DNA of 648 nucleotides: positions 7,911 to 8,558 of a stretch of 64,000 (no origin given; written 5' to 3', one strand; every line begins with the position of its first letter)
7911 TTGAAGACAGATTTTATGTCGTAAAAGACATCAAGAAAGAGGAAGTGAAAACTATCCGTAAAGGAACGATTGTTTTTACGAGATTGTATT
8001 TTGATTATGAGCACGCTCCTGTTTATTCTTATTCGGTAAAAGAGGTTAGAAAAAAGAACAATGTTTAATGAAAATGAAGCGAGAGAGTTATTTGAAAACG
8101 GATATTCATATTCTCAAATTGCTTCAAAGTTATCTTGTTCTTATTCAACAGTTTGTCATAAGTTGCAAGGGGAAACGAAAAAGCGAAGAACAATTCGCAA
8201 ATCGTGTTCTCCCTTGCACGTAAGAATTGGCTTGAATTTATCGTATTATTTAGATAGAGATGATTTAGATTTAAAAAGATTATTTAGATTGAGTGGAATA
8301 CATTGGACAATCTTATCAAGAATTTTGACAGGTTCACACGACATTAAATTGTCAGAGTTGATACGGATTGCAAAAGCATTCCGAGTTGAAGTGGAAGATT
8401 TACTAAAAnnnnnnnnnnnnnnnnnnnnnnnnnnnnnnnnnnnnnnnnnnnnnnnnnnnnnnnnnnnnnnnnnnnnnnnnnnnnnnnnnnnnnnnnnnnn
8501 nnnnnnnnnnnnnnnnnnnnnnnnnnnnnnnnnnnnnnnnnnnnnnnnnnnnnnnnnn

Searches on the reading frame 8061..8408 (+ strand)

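Call 83: search_protein_families(library=pfam, proteins=[window:8061-8408:+], max_evalue=0.001)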
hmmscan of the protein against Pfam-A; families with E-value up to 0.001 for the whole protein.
window:8061-8408:+ (116 aa): 6 families
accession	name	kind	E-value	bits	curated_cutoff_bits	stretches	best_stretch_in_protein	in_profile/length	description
PF13443.12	HTH_26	-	3.2e-09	37.3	22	1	59-116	1-59/63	Cro/C1-type HTH DNA-binding domain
PF01381.28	HTH_3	-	6.2e-07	29.8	23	1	68-114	9-55/55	Helix-turn-helix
PF13560.12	HTH_31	-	2.3e-05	25.1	27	0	70-113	16-60/64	Helix-turn-helix domain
PF13384.12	HTH_23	-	8.4e-05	22.7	24.6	1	10-32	13-35/50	Homeodomain-like domain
PF02796.21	HTH_7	-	0.00031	21.2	23.8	1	4-31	8-38/45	Helix-turn-helix domain of resolvase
PF13936.12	HTH_38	-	0.00037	20.6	27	1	5-31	11-37/44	Helix-turn-helix domain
